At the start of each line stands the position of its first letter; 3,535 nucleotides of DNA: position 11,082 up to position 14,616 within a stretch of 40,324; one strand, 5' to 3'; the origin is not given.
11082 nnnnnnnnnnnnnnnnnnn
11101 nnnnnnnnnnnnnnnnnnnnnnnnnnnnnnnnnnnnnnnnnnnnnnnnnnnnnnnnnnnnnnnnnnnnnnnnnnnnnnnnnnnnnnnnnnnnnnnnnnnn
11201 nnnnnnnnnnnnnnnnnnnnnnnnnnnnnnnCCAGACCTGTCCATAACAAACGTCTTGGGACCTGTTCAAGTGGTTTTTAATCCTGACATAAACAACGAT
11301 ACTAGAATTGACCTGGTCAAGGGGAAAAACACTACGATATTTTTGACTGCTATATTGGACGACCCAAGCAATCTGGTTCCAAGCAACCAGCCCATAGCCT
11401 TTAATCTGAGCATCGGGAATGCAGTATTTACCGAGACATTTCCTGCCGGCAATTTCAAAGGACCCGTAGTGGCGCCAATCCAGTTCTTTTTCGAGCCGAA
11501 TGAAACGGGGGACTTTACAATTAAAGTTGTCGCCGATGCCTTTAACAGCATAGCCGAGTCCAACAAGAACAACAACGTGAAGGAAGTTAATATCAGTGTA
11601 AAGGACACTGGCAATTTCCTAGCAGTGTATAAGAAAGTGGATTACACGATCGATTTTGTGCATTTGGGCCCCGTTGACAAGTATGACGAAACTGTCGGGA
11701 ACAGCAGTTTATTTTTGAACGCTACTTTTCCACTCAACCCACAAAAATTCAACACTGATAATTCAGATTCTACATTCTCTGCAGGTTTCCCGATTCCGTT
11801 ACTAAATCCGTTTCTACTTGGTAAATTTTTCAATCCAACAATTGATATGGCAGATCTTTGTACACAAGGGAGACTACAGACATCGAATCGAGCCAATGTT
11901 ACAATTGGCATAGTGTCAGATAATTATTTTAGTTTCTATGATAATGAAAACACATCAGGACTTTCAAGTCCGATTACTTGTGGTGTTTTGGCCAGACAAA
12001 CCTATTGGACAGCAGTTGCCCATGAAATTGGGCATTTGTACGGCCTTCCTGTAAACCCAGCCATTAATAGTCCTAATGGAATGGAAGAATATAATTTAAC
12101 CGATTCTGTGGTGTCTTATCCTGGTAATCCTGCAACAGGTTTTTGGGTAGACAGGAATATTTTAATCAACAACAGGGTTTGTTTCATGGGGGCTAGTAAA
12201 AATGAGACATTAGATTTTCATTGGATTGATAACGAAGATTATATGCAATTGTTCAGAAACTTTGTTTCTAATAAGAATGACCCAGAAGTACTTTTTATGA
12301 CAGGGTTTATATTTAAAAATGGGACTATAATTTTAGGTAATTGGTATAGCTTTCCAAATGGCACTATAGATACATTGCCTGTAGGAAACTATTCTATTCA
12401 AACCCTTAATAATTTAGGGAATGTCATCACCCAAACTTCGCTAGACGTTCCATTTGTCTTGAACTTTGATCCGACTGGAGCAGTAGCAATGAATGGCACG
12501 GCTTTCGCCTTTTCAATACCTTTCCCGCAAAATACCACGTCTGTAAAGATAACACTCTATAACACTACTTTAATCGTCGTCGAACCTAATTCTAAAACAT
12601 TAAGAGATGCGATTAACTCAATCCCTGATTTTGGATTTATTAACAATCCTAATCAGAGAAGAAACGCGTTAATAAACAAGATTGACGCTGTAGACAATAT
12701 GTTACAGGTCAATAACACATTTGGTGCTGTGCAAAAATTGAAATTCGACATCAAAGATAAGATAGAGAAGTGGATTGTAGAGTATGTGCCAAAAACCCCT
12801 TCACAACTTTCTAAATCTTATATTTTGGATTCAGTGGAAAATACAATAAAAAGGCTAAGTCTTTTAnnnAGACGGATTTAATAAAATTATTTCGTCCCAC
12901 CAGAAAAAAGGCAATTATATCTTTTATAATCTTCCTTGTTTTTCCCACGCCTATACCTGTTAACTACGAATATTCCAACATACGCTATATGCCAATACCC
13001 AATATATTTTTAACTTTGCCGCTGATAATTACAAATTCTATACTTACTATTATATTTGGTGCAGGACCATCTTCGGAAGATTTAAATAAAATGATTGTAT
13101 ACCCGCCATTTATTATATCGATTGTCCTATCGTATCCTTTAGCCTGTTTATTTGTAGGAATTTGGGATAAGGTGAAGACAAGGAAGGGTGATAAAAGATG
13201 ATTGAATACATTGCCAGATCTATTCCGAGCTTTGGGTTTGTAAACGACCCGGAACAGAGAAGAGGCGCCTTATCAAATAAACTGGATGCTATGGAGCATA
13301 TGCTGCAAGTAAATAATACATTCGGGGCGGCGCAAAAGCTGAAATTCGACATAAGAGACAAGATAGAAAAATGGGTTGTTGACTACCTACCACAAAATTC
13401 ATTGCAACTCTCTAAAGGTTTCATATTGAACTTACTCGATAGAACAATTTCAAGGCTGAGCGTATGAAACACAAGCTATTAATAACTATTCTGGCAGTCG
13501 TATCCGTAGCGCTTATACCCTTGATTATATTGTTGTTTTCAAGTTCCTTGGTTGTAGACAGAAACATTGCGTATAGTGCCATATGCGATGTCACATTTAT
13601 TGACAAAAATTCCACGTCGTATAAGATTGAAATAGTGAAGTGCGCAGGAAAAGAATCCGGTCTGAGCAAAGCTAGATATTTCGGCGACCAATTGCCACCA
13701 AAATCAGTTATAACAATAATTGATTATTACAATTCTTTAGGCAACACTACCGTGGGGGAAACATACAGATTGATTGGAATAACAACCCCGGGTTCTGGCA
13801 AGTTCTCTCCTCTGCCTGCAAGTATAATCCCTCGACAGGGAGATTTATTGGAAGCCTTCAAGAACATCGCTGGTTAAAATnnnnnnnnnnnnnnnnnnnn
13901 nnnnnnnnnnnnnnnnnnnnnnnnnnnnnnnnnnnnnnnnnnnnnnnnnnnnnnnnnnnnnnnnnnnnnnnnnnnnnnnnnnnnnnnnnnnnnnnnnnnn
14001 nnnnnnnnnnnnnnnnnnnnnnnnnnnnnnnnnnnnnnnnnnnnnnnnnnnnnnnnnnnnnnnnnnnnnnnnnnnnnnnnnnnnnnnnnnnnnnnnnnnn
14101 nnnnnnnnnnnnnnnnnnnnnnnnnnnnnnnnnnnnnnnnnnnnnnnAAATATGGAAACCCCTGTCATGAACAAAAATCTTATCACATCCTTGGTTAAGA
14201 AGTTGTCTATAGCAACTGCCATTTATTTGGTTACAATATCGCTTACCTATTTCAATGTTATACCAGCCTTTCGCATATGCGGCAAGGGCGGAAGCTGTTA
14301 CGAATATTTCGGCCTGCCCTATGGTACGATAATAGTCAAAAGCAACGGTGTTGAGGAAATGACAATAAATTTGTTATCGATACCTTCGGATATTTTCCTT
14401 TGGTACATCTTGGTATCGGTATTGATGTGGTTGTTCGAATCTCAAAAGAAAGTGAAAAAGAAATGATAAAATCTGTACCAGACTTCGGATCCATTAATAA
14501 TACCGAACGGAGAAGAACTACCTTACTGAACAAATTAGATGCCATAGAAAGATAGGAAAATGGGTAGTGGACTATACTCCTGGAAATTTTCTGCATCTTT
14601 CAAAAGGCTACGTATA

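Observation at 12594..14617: Array of repeated C-terminal-module genes, each coupled to a different small membrane or secreted protein, downstream of a secreted metalloprotease: candidate polymorphic cassette system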

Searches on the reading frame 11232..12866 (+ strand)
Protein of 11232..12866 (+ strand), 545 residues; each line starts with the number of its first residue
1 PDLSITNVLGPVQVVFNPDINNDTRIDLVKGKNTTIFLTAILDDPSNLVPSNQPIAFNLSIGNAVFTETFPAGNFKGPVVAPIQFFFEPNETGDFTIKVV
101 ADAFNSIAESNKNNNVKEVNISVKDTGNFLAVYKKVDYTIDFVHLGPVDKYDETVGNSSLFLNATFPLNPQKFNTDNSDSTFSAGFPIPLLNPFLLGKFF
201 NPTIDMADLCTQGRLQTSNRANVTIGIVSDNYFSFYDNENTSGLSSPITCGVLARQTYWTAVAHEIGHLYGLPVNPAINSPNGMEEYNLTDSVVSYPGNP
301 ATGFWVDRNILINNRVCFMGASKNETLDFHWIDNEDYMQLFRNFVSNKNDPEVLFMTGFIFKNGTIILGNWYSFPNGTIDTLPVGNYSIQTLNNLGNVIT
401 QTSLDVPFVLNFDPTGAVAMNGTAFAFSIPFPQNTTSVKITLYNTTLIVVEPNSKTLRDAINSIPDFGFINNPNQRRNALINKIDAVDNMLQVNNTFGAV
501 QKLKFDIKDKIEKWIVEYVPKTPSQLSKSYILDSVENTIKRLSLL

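Call 58: search_solved_structures(query=A6, max_evalue=1)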
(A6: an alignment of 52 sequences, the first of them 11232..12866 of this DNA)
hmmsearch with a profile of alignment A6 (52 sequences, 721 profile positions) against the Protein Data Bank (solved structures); distinct sequences matched with E-value up to 1: 39.
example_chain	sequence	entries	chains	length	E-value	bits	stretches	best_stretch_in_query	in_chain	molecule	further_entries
2kl6_A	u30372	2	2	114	2.1e-07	32.8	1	229-313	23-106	Uncharacterized protein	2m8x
3idu_A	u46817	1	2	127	4.4e-07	31.7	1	229-313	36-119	Uncharacterized protein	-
2l0d_A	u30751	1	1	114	5.5e-06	28.1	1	226-309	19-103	Cell surface protein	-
3b8z_A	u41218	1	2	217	0.22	12.9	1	418-461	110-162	protein ADAMTS-5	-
3ljt_A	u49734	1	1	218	0.22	12.9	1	418-461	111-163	A disintegrin and metalloproteinase with thrombospondin motifs 5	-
3hy7_A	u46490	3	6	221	0.23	12.9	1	418-461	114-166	A disintegrin and metalloproteinase with thrombospondin motifs 5 | Catalytic Domain of ADAMTS-5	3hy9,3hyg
6yjm_A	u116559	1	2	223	0.23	12.8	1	418-461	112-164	A disintegrin and metalloproteinase with thrombospondin motifs 5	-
4hx3_A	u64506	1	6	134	0.23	12.8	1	439-462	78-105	Extracellular small neutral protease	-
1bkc_I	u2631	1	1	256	0.27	12.6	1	400-457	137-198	TUMOR NECROSIS FACTOR-ALPHA-CONVERTING ENZYME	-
1bkc_E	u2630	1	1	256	0.27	12.6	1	400-457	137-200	TUMOR NECROSIS FACTOR-ALPHA-CONVERTING ENZYME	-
1bkc_A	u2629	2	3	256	0.3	12.5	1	400-457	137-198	TUMOR NECROSIS FACTOR-ALPHA-CONVERTING ENZYME | ADAM 17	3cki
1cgl_A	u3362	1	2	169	0.3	12.4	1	384-457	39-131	FIBROBLAST COLLAGENASE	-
1c7k_A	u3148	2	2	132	0.3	12.4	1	439-462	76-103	ZINC ENDOPROTEASE | ZINC PROTEASE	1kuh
3b92_A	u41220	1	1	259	0.3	12.4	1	400-457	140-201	ADAM 17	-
8dek_B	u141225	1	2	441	0.31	12.4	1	440-460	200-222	NPCBM/NEW2 domain-containing protein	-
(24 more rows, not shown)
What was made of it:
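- On CARDB domain (PF07705): A PDB profile hit scores 2e-7 (call 58).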

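Call 66: predict_structure(alignment_id=A6)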
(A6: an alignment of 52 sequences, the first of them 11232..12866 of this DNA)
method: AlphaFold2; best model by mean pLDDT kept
length: 545 residues; sequences in the alignment: 52
mean_pLDDT: 92.0   pTM: 0.91
mean pLDDT of the five models: 92.0, 91.6, 90.9, 90.5, 90.4
residues with pLDDT >= 90: 441; 70-90: 77; 50-70: 25; < 50: 2
segments of 3 or more residues with pLDDT < 50: none
pLDDT, mean of each block of 10 residues (from residue 1): 89 97 97 96 80 94 95 80 92 97 92 95 96 91 89 96 97 88 65 67 94 95 96 91 94 95 96 79 81 88 96 95 80 97 81 95 95 94 94 96 94 91 95 96 97 96 98 98 97 95 98 97 95 96 92
secondary structure, 60 per line:
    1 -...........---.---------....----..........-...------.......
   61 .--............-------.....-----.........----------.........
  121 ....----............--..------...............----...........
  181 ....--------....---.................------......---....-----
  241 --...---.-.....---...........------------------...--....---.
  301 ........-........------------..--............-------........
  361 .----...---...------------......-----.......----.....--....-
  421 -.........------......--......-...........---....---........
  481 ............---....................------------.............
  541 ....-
elements in order: E2-12 E26-29 E34-43 E54-61 E64-71 H72-75 E83-87 E93-101 H112-115 E116-124 E129-140 H151-165 E173-184 H193-196 H200-216 E223-228 H232-235 E243-245 E251-255 H259-269 E288-290 E293-296 E300-305 E310-317 H334-345 E353-361 E366-368 E372-374 E387-392 E398-404 E409-413 E416-419 E422-430 E437-442 E445-450 H452-462 H473-492 H496-514 H528-544
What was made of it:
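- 10605..12869 (+): Secreted metalloprotease gene (754 aa). Signal peptide and variable N-domain 10605-11231; CARDB about 11232-11606; catalytic domain about 11616-12266 with HEIGH at 12021-12035; beta-sandwich about 12288-12581; R1 at the end. AF2 model of the core: pLDDT 92, pTM 0.91 (call 66).
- The whole core has pTM 0.91, so R is packed firmly against the rest (call 66).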

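Call 70: fold_search(model_id=the predicted structure, library=pdb)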
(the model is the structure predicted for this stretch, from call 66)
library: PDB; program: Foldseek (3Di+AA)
matches with E <= 10: 1600; with E <= 0.001: 17
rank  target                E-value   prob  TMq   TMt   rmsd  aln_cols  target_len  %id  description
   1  3ujz                  1.6e-07  1.00  0.31  0.29  19.9       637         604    9  Crystal structure of enterohemorrhagic E. coli StcE (released 2012-05-16)
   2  2kl6_MODEL_1_A        6.1e-06  1.00  0.15  0.62   4.5       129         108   16  Solution NMR structure of the CARDB domain of PF1109 from Pyrococcus furiosus. Northeast Structural Genomics C (released 2009-08-25)
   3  3idu_A                6.8e-06  1.00  0.15  0.58   4.1       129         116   19  Crystal Structure of the CARDB domain of the PF1109 protein in complex with di-metal ions from Pyrococcus furiosus, No (released 2009-08-04)
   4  3idu_B                2.8e-05  1.00  0.16  0.68   3.7       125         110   19  Crystal Structure of the CARDB domain of the PF1109 protein in complex with di-metal ions from Pyrococcus furiosus, No (released 2009-08-04)
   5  5t99_A                9.8e-05  0.57  0.14  0.12  21.4       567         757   10  Crystal structure of BuGH2Awt in complex with Galactoisofagomine (released 2017-09-13)
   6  8u01                  1.4e-04  0.72  0.18  0.12  21.0       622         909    8  Crystal Structure of the Glycoside Hydrolase Family 2 TIM Barrel-domain Containing Protein from Phocaeicola plebeius (released 2023-09-27)
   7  9npe_C                2.2e-04  0.57  0.16  0.13  23.2       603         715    9  Crystal structure of the inactive conformation of a glycoside hydrolase (CapGH2b) from the GH2 family in the space gro (released 2025-11-12)
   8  1ft0_A                3.8e-04  1.00  0.15  0.45   6.3       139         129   14  CRYSTAL STRUCTURE OF TRUNCATED HUMAN RHOGDI K113A MUTANT (released 2001-05-02)
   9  5h1d                  3.8e-04  1.00  0.15  0.45   7.3       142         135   17  Crystal structure of C-terminal of RhoGDI2 (released 2016-10-26)
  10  5t98_A                4.0e-04  0.35  0.13  0.11  20.9       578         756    9  Crystal structure of BuGH2Awt (released 2017-09-13)
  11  9gpc                  6.3e-04  0.90  0.14  0.13  19.6       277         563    9  The crystal structure of ManDH5 E303Q mutant at 1.4 Angstroms Resolution - a beta-D-Mannanase of GH5 family from Dictyog (released 2025-09-17)
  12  9jtz_C                7.1e-04  0.91  0.13  0.26  19.9       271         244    9  Crystal structure of Nir2 C-terminal domain in complex with phosphatidic acid (released 2025-10-15)
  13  9gmj                  7.1e-04  0.89  0.13  0.13  20.5       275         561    9  The crystal structure of ManDH5 Selenomethionine derivative at 1.6 Angstroms resolution - a beta-D-Mannanase of GH5 fami (released 2025-09-10)
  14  9gpg_A                7.9e-04  0.84  0.13  0.12  20.5       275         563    9  Complex of ManDH5 native enzyme with Mannobiose after co crystallization with Mannopentaose at 1.7 angstroms resolutio (released 2025-09-17)
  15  9gpa                  7.9e-04  0.82  0.13  0.13  19.4       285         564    9  ManDH5- a beta-D-Mannanase of GH5 family from Dictyoglomus thermophilium (released 2025-09-17)
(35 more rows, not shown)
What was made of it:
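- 10605..12869 (+): Foldseek: StcE 3ujz E 1.6e-7 and the PF1109 CARDB domain (call 70).
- On CARDB domain (PF07705): Foldseek matches the PF1109 CARDB structures 2kl6 and 3idu at E about 6e-6 (call 70).
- On M66 / StcE-like zincin: StcE is the top Foldseek match (E 1.6e-7), but the TM-score is 0.31 (call 70).
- Closest known: StcE. Same: It is the best Foldseek match for the 545-residue core model (E 1.6e-7, probability 1.0; call 70).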

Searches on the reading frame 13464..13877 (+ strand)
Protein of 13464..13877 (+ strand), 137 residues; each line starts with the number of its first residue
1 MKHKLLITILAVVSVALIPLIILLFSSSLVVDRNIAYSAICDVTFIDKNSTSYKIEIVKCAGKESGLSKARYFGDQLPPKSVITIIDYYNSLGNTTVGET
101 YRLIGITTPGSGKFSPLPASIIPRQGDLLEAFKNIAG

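Call 4: search_protein_families(library=pfam, max_evalue=1, proteins=[window:13464-13877:+])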
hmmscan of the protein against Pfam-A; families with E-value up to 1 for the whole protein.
window:13464-13877:+ (137 aa): 1 family
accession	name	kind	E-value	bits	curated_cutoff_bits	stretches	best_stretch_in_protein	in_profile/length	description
PF10717.14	ODV-E18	-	0.077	13.3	28.1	1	4-28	25-47/87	Occlusion-derived virus envelope protein ODV-E18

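Call 7: search_protein_families(library=ncbifam, max_evalue=1, proteins=[window:13464-13877:+])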
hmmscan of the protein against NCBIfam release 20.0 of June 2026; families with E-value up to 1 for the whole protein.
window:13464-13877:+ (137 aa): 1 family
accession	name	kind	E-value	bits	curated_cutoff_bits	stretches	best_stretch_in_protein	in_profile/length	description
NF033817.2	Mplas_variab_LP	domain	0.0051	16.8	22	1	1-21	1-21/29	variable surface lipoprotein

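Call 85: search_protein_families(library=padloc, max_evalue=0.1, proteins=[window:13464-13874:+])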
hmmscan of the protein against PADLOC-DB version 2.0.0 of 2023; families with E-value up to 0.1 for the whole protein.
window:13464-13874:+ (137 aa): 0 families

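Call 86: search_protein_families(library=phrogs, max_evalue=0.1, proteins=[window:13464-13874:+])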
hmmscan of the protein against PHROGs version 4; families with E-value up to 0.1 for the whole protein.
window:13464-13874:+ (137 aa): 0 families
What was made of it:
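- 13464..13877 (+): M2: 137-aa protein with an N-terminal signal anchor and a soluble domain containing two Cys. Unrelated to M1 and M3. Its stop (TAA) is in frame with R3, two codons upstream of R3's ATG. No hit in any family library (calls 4, 7, 85, 86).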

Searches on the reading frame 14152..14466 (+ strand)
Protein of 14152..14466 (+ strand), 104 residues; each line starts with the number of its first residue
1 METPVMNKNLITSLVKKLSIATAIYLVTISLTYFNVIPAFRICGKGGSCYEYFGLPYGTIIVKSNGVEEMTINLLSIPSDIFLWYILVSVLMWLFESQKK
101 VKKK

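Call 4: search_protein_families(library=pfam, max_evalue=1, proteins=[window:14152-14466:+])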
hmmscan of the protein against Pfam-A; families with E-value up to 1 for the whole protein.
window:14152-14466:+ (104 aa): 0 families

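Call 7: search_protein_families(library=ncbifam, max_evalue=1, proteins=[window:14152-14466:+])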
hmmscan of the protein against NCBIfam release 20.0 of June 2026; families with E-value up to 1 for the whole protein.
window:14152-14466:+ (104 aa): 0 families

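Call 85: search_protein_families(library=padloc, max_evalue=0.1, proteins=[window:14152-14463:+])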
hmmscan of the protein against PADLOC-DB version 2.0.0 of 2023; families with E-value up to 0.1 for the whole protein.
window:14152-14463:+ (104 aa): 0 families

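Call 86: search_protein_families(library=phrogs, max_evalue=0.1, proteins=[window:14152-14463:+])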
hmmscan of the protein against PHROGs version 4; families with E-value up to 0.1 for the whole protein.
window:14152-14463:+ (104 aa): 1 family
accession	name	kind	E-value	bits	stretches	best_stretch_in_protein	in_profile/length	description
phrog_36720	-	unknown function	0.077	13.9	0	15-38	4-27/48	-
